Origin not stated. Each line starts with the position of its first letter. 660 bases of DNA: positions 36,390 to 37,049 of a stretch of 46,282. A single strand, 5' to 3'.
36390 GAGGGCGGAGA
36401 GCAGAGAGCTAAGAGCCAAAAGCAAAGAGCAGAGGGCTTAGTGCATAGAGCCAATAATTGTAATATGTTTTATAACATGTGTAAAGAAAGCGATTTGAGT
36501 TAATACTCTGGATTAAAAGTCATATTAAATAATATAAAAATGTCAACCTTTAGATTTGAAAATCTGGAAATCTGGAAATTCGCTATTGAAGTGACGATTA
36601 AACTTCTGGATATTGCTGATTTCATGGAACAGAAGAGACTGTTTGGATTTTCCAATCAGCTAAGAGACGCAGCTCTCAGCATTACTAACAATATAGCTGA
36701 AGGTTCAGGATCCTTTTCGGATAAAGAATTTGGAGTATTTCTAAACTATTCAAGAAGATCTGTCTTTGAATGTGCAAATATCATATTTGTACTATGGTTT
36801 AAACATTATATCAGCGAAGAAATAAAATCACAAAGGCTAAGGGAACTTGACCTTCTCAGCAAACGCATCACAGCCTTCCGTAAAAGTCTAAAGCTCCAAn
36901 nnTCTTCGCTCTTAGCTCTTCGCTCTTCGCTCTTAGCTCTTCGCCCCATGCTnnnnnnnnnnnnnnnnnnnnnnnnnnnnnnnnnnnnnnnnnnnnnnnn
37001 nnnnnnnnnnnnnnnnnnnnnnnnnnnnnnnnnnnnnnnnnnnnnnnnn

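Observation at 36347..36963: Four-helix-bundle (rRNA-IVS / Avd-like) gene enclosed by inverted arrays of 7-nt repeats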

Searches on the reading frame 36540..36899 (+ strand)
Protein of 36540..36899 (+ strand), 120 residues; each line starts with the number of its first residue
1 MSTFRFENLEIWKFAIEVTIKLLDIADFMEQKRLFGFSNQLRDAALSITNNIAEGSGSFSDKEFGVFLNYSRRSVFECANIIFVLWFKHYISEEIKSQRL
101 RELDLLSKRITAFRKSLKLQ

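Call 7: search_protein_families(library=pfam, proteins=[window:36540-36899:+], max_evalue=0.01)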
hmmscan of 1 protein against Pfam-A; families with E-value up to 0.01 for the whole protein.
window:36540-36899:+ (120 aa): 1 family
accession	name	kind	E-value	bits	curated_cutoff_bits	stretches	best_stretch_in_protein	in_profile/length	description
PF05635.17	23S_rRNA_IVP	-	1.6e-22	80.1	33.8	1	7-111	1-105/106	23S rRNA-intervening sequence protein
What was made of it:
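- On REP/RAYT-type repeat-plus-gene system: PF05635 is its only Pfam match (call 7).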

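Call 8: search_protein_families(library=ncbifam, proteins=[window:36540-36899:+], max_evalue=0.01)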
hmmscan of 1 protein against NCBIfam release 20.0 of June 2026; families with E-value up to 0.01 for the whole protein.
window:36540-36899:+ (120 aa): 3 families
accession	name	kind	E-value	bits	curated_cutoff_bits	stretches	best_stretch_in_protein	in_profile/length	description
TIGR02436.1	TIGR02436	subfamily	3.6e-21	75.4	24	1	11-118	1-109/109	four helix bundle protein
NF008912.0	PRK12275.1-6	subfamily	2.9e-17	62.8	124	1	5-118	2-112/117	hypothetical protein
NF008911.0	PRK12275.1-2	subfamily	5.5e-13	49.4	137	1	6-110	4-108/118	hypothetical protein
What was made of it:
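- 36540..36902 (+): Four-helix-bundle protein gene, 120 aa. PF05635 E 1.6e-22 and TIGR02436 E 3.6e-21 (calls 7, 8).
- On PF05635 / TIGR02436 four-helix-bundle protein family: TIGR02436 scores 75.4 bits (cut-off 24) (calls 7, 8).
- Checked: The protein matches PF05635 (E 1.6e-22) and TIGR02436 (E 3.6e-21) (calls 7, 8).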

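Call 14: find_encoding_contigs(protein=window:36540-36899:+, flank=3000, max_places=10)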
Protein window:36540-36899:+ (120 aa): 1 contig read that carries it; 1 place shown.
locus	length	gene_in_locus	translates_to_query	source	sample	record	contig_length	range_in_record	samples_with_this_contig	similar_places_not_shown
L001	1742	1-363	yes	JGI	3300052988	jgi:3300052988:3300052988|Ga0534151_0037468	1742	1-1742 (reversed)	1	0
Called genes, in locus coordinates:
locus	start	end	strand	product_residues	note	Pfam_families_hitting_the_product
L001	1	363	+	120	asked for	PF05635:23S_rRNA_IVP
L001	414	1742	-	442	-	?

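Call 15: find_homologous_proteins(query=window:36540-36899:+, max_evalue=0.00001)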
Query window:36540-36899:+ (120 aa): 1219 proteins with E <= 0.00001 among 1257 candidates; the best 120 are listed.
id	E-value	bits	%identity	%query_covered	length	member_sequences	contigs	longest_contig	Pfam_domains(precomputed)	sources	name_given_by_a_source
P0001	2.4e-70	251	100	100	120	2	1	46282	PF05635.18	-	-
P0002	5.8e-61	221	90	99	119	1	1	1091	PF05635.18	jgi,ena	-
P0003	1.5e-60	220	90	98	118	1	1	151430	PF05635.18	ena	-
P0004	8.7e-58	211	85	98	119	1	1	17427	PF05635.18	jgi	-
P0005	4.2e-56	206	83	98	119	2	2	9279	PF05635.18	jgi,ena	-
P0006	5.3e-56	205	83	98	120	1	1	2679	PF05635.18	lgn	-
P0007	2.2e-54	200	81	98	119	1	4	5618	PF05635.18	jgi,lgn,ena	-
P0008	2.7e-54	200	81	98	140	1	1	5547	PF05635.18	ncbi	-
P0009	2.8e-53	196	78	98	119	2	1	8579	PF05635.18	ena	-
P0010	1.4e-38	149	62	95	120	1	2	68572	PF05635.18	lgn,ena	-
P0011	1.7e-37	146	64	96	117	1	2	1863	PF05635.18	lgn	-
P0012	3.1e-37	145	64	96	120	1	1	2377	PF05635.18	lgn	-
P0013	2.4e-36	142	63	96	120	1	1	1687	PF05635.18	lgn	-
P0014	3.6e-36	141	59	97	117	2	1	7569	PF05635.18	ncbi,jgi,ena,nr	ncbi:MAG: four helix bundle protein [Bacteroidetes bacterium]|nr:MAG: four helix bundle protein [Bac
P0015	3.9e-36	141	62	95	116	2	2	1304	PF05635.18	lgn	-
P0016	4.9e-36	141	57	96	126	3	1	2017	PF05635.18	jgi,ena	-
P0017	6.5e-36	141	63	96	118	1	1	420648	PF05635.18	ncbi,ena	-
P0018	7.2e-36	140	64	98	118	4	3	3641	PF05635.18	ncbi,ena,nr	ncbi:MAG: four helix bundle protein [Bacteroidales bacterium]|nr:four helix bundle protein [Bacteroi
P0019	7.9e-36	140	62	98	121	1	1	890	PF05635.18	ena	-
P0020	8.1e-36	140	61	97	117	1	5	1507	PF05635.18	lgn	-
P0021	9.8e-36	140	56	96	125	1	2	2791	PF05635.18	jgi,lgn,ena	-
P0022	1.0e-35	140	57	98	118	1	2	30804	PF05635.18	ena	-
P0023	1.1e-35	140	61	95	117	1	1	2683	PF05635.18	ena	-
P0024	1.2e-35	140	63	98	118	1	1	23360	PF05635.18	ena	-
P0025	1.2e-35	140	61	96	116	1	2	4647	PF05635.18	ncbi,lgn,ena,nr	ncbi:MAG: four helix bundle protein [Bacteroidales bacterium]|nr:four helix bundle protein [Bacteroi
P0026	1.4e-35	139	63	98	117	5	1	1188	PF05635.18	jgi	jgi:four helix bundle protein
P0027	1.7e-35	139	61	95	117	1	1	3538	PF05635.18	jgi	jgi:four helix bundle protein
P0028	1.8e-35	139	61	95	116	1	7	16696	PF05635.18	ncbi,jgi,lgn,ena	jgi:four helix bundle protein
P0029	2.2e-35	139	60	97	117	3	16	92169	PF05635.18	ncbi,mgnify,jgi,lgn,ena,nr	ncbi:MAG TPA: four helix bundle protein [Bacteroidales bacterium]|mgnify:CR=1 FL=1|nr:four helix bun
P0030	2.9e-35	138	63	96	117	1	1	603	PF05635.18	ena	-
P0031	3.0e-35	138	61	98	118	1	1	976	PF05635.18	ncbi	-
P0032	5.4e-35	138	62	98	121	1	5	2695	PF05635.18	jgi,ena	-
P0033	6.1e-35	137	62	96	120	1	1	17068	PF05635.18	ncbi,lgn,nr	ncbi:MAG: four helix bundle protein [Bacteroidia bacterium]|nr:four helix bundle protein [Bacteroidi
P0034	6.3e-35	137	61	98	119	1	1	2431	PF05635.18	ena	-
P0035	6.8e-35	137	61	96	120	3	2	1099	PF05635.18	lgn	-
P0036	7.9e-35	137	60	98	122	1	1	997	PF05635.18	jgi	jgi:four helix bundle protein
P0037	8.4e-35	137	60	98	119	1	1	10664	PF05635.18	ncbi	-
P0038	8.4e-35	137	61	96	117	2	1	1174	PF05635.18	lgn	-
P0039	9.7e-35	137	59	96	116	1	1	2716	PF05635.18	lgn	-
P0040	9.8e-35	137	59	96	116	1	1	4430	PF05635.18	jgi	-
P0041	1.1e-34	137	64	98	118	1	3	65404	PF05635.18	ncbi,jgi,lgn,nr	ncbi:MAG: four helix bundle protein [Bacteroidales bacterium]|jgi:four helix bundle protein|nr:four 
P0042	1.4e-34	136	60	98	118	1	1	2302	PF05635.18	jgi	-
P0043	1.5e-34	136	59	98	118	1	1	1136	PF05635.18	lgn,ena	-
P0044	1.5e-34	136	60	96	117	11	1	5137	PF05635.18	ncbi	-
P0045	1.5e-34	136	60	99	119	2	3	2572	PF05635.18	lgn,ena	-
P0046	1.5e-34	136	55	98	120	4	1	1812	PF05635.18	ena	-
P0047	1.8e-34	136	57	96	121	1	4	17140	PF05635.18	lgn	-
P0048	2.0e-34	136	59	98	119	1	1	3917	PF05635.18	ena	-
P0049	2.0e-34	136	58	98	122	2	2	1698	PF05635.18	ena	-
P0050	2.3e-34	136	58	96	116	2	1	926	PF05635.18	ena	-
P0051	2.5e-34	135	57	98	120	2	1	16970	PF05635.18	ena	-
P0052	2.6e-34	135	58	98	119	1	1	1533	PF05635.18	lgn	-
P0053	3.0e-34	135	61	95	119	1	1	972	PF05635.18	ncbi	-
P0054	3.1e-34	135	59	98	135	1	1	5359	PF05635.18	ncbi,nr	ncbi:MAG: four helix bundle protein [Bacteroidales bacterium]|nr:four helix bundle protein [Bacteroi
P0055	3.4e-34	135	55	98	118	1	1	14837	PF05635.18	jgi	jgi:four helix bundle protein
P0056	3.6e-34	135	57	98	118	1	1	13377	PF05635.18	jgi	jgi:four helix bundle protein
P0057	3.7e-34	135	60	100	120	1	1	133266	PF05635.18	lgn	-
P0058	3.8e-34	135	59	97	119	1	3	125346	PF05635.18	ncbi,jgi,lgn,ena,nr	ncbi:MAG TPA: four helix bundle protein [Bacteroidales bacterium]|nr:four helix bundle protein [Bact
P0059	4.0e-34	135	60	96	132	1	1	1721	PF05635.18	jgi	jgi:four helix bundle protein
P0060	4.1e-34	135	57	98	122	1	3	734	PF05635.18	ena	-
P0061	4.5e-34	135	53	98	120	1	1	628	PF05635.18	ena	-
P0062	4.7e-34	135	57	98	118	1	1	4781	PF05635.18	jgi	jgi:four helix bundle protein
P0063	4.8e-34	135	60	96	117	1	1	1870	PF05635.18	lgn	-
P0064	5.8e-34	134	56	98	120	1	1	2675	PF05635.18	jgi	jgi:four helix bundle protein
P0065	6.8e-34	134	60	98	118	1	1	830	PF05635.18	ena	-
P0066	7.8e-34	134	58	98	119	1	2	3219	PF05635.18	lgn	-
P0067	8.0e-34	134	62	98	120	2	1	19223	PF05635.18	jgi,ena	-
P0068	9.4e-34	134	60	95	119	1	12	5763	PF05635.18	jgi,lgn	jgi:four helix bundle protein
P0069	9.8e-34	134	62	98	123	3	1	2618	PF05635.18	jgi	jgi:four helix bundle protein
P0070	1.0e-33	133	58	98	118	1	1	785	PF05635.18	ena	-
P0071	1.1e-33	133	60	99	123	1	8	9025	PF05635.18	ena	-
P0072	1.1e-33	133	59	98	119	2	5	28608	PF05635.18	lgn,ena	-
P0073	1.1e-33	133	58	98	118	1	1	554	PF05635.18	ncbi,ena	-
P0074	1.2e-33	133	60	98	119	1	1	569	PF05635.18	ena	-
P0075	1.3e-33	133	58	98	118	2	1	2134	PF05635.18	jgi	-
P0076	1.3e-33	133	58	98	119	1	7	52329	PF05635.18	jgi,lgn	jgi:four helix bundle protein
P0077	1.4e-33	133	55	98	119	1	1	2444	PF05635.18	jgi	-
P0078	1.4e-33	133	58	98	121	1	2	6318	PF05635.18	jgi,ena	-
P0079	1.4e-33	133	56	98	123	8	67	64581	PF05635.18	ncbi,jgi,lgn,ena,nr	ncbi:MAG: four helix bundle protein [Bacteroidales bacterium]|jgi:four helix bundle protein|nr:four 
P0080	1.4e-33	133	59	98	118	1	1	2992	PF05635.18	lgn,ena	-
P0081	1.7e-33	133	58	98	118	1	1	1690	PF05635.18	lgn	-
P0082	1.7e-33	133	60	100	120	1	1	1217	PF05635.18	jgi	jgi:four helix bundle protein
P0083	1.7e-33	133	57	98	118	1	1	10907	PF05635.18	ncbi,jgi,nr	ncbi:MAG: four helix bundle protein [Lentimicrobium sp.]|nr:four helix bundle protein [Lentimicrobiu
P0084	1.7e-33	133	63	98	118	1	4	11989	PF05635.18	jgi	jgi:four helix bundle protein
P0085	1.9e-33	133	60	95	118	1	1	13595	PF05635.18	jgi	-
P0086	1.9e-33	133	56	98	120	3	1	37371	PF05635.18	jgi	jgi:four helix bundle protein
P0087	1.9e-33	133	59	98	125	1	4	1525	PF05635.18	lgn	-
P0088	1.9e-33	133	56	98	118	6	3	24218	PF05635.18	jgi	-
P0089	2.0e-33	133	58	98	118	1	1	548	PF05635.18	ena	-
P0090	2.0e-33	133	61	98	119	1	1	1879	PF05635.18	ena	-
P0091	2.1e-33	132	62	95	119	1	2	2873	PF05635.18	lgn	-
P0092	2.1e-33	132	54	98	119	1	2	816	PF05635.18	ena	-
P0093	2.2e-33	132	61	98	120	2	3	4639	PF05635.18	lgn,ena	-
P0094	2.3e-33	132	60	98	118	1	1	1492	PF05635.18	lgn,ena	-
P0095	2.4e-33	132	58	98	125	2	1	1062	PF05635.18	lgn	-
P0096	2.9e-33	132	61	95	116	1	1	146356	PF05635.18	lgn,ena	-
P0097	2.9e-33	132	60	99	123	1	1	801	PF05635.18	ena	-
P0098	3.0e-33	132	60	95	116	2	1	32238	PF05635.18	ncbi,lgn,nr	ncbi:MAG: four helix bundle protein [Bacteroidales bacterium]|nr:four helix bundle protein [Bacteroi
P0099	3.0e-33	132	60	98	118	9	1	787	PF05635.18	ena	-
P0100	3.1e-33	132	58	100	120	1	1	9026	PF05635.18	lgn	-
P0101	3.5e-33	132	59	98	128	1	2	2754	PF05635.18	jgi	jgi:four helix bundle protein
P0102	3.6e-33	132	61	98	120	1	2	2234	PF05635.18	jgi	jgi:four helix bundle protein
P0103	3.8e-33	132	57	98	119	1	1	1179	PF05635.18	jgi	jgi:four helix bundle protein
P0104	3.8e-33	132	57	95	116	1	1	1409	PF05635.18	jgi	jgi:four helix bundle protein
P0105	3.8e-33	132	61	95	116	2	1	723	PF05635.18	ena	-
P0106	3.8e-33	132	58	96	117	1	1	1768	PF05635.18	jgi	-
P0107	4.0e-33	132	62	98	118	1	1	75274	PF05635.18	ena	-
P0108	4.0e-33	132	60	98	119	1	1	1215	PF05635.18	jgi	jgi:four helix bundle protein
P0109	4.1e-33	132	61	98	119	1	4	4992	PF05635.18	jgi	-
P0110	4.2e-33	131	59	98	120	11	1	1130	PF05635.18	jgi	jgi:four helix bundle protein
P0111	4.4e-33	131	59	95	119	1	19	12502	PF05635.18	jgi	jgi:four helix bundle protein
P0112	4.6e-33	131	60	96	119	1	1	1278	PF05635.18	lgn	-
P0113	4.7e-33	131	56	98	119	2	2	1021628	PF05635.18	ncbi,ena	-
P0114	4.7e-33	131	59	98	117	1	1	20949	PF05635.18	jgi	jgi:four helix bundle protein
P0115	4.8e-33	131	57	95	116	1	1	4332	PF05635.18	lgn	-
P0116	5.2e-33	131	59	98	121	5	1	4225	PF05635.18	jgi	-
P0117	5.3e-33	131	59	97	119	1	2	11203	PF05635.18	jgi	jgi:four helix bundle protein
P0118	5.4e-33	131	59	98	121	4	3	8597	PF05635.18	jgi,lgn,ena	-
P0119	5.5e-33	131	56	96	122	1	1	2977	PF05635.18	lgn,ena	-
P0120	5.8e-33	131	61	95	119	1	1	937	PF05635.18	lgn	-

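Call 16: find_encoding_contigs(protein=P0003, flank=6000, max_places=3)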
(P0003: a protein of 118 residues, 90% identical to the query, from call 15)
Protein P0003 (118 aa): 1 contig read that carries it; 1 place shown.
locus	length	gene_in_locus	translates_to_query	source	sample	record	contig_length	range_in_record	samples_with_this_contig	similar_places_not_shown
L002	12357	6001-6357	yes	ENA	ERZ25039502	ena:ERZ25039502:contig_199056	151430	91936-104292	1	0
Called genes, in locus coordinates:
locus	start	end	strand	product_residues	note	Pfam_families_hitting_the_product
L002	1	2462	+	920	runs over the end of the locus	PF13620:CarboxypepD_reg, PF13715:CarbopepD_reg_2, PF07715:Plug (weak)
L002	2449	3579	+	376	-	PF14054:DUF4249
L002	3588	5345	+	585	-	PF01835:MG2 (weak)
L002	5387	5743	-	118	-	PF00436:SSB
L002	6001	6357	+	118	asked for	PF05635:23S_rRNA_IVP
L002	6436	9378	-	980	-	PF02347:GDC-P, PF01212:Beta_elim_lyase (faint), PF21478:GcvP2_C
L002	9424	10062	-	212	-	PF00753:Lactamase_B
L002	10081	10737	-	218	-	PF01135:PCMT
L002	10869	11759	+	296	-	-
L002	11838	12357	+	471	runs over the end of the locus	PF13727:CoA_binding_3, PF02397:Bac_transf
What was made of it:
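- On Diversity-generating retroelement (Avd): None is a reverse transcriptase (call 16).
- No reverse transcriptase domain appears in the precomputed Pfam hits of the orthologous locus (call 16).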

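Call 17: find_encoding_contigs(protein=P0004, flank=6000, max_places=3)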
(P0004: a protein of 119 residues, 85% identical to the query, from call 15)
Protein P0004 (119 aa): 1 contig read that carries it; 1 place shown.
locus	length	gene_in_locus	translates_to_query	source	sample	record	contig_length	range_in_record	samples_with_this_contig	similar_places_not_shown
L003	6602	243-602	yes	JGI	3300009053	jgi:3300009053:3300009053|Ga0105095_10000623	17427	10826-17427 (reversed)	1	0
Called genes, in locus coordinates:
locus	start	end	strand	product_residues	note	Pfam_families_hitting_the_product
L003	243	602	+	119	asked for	PF05635:23S_rRNA_IVP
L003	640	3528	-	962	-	PF02347:GDC-P, PF21478:GcvP2_C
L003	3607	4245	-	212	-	PF00753:Lactamase_B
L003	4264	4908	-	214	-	PF01135:PCMT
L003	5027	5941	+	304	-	-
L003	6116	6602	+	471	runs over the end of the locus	PF13727:CoA_binding_3, PF02397:Bac_transf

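Call 18: find_related_loci(query=window:36540-36899:+, collection=genome_contigs, flank=5000)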
Query window:36540-36899:+ (120 aa) in genome_contigs; peptide patterns used: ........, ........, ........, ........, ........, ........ (x = any residue, [..] = any of these).
599 stretches matched a pattern (row limit reached: there are more); 295 encode a relative of the query (tblastn E <= 1e-3); the best 80 are kept; 80 distinct loci.
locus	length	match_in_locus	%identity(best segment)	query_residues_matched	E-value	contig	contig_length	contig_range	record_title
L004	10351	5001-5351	64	1-117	6e-41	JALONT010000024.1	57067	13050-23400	MAG: Bacteroidales bacterium isolate Prado084 scaffold_243, whole genome shotgun sequence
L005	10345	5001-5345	62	3-117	2e-40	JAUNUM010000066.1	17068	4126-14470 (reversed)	MAG: Bacteroidia bacterium isolate S5R_St_3 NODE_887_length_17068_cov_12.878975, whole genome shotgun sequence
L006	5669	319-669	57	1-117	1e-39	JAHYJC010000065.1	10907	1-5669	MAG: Lentimicrobium sp. isolate KA12 NODE_2755_length_10907_cov_13.018553, whole genome shotgun sequence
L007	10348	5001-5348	59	2-117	2e-39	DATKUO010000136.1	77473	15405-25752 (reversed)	MAG TPA_asm: Bacteroidales bacterium isolate SMAG_U14109 k141_1536877, whole genome shotgun sequence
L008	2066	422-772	56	1-117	1e-39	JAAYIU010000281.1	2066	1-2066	MAG: Bacteroidales bacterium isolate AS10tlH2TH_145 111885_AS10, whole genome shotgun sequence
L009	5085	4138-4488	58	1-117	2e-38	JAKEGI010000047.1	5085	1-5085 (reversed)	MAG: Bacteroidales bacterium isolate PMV_4.124 PMV_4.124.k101_552425, whole genome shotgun sequence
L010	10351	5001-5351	58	1-117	5e-38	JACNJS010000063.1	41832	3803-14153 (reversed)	MAG: Bacteroidetes bacterium isolate NIOZ-UU40 NIOZ-UU_NODE_901_length_41832_cov_13.6415, whole genome shotgun sequence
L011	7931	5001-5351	57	1-117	9e-38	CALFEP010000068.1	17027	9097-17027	MAG TPA_asm: uncultured Bacteroidetes bacterium isolate SRR3330207_bin.16_CONCOCT_v1.1_MAG genome assembly, contig: ERZ7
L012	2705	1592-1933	59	4-117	2e-37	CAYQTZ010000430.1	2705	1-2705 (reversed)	MAG TPA_asm: uncultured Hyphomicrobiales bacterium isolate SRP319275_co2_101 genome assembly, contig: NODE_52478_length_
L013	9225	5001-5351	56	1-117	2e-37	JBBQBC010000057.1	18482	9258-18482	MAG: Bacteroidales bacterium isolate Co_metawrap_1396 Cmw_1396_k141_9615677_length_18482_cov_9.0000, whole genome shotgu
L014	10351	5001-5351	55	1-117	4e-37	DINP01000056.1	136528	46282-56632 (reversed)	MAG TPA_asm: Bacteroidales bacterium UBA5537 UBA5537_contig_590, whole genome shotgun sequence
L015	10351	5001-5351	57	4-120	8e-37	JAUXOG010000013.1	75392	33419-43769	MAG: Bacteroidota bacterium isolate C1_metabat.bin.52 C1_k141_30564, whole genome shotgun sequence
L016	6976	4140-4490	56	1-117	1e-36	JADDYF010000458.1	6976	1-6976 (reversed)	MAG: Bacteroidales bacterium isolate Aug_T1_C1_D5_161 Aug_T1_C1_D5_k121_5845022, whole genome shotgun sequence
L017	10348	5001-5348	54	3-118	4e-36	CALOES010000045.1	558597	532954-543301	MAG: uncultured Planctomycetaceae bacterium isolate LOGT_bin.0190 genome assembly, contig: contig_10576, whole genome sh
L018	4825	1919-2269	56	1-117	4e-36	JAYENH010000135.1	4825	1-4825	MAG: Bacteroidota bacterium isolate MAG060 MAG060_135, whole genome shotgun sequence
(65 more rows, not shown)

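Call 40: search_solved_structures(query=window:36540-36899:+, max_evalue=0.001)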
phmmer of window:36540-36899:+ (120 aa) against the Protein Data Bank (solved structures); distinct sequences matched with E-value up to 0.001: 1.
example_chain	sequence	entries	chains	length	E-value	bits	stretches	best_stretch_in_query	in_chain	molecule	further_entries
2gsc_A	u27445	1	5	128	3.8e-10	43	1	6-118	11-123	Putative uncharacterized protein XCC0516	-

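Call 44: search_solved_structures(query=window:36540-36899:+, max_evalue=10, show_alignments=3)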
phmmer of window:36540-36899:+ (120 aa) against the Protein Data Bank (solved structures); distinct sequences matched with E-value up to 10: 1.
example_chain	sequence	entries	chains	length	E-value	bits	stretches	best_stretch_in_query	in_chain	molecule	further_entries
2gsc_A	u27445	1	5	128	3.8e-10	43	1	6-118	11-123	Putative uncharacterized protein XCC0516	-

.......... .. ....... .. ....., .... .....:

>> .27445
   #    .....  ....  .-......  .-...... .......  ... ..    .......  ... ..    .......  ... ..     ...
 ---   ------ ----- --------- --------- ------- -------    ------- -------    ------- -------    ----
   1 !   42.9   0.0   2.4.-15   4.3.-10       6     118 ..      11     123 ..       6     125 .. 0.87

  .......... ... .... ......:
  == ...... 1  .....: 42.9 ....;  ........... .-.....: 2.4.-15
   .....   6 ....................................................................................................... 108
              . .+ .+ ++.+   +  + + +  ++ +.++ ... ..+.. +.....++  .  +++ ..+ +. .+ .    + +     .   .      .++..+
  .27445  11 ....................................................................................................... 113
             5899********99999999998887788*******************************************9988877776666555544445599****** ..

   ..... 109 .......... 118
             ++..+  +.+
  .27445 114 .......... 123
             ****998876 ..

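Call 63: find_related_loci(query=window:36540-36899:+, collection=viral_contigs, flank=3000)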
Query window:36540-36899:+ (120 aa) in viral_contigs; peptide patterns used: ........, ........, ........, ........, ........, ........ (x = any residue, [..] = any of these).
22 stretches matched a pattern, but none encodes a relative of the query by tblastn (E <= 1e-3).

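Call 66: predict_structure(alignment_id=A3)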
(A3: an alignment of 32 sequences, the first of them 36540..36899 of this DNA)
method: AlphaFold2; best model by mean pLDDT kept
length: 120 residues; sequences in the alignment: 32
mean_pLDDT: 96.4   pTM: 0.89
mean pLDDT of the five models: 96.4, 96.1, 96.0, 95.6, 95.2
residues with pLDDT >= 90: 114; 70-90: 3; 50-70: 3; < 50: 0
segments of 3 or more residues with pLDDT < 50: none
pLDDT, mean of each block of 10 residues (from residue 1): 91 99 98 97 99 95 97 99 98 99 99 87
secondary structure, 60 per line:
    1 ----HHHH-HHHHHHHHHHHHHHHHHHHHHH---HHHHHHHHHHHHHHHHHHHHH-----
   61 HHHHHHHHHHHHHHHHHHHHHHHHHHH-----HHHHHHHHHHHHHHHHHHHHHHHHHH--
elements in order: H5-8 H10-31 H35-55 H61-87 H93-118
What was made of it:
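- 36540..36902 (+): AlphaFold model with pLDDT 96.4 (call 66).
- On PF05635 / TIGR02436 four-helix-bundle protein family: The model has pLDDT 96.4 with four long helices (call 66).
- Checked: The predicted structure is a four-helix bundle with pLDDT 96.4 (call 66).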
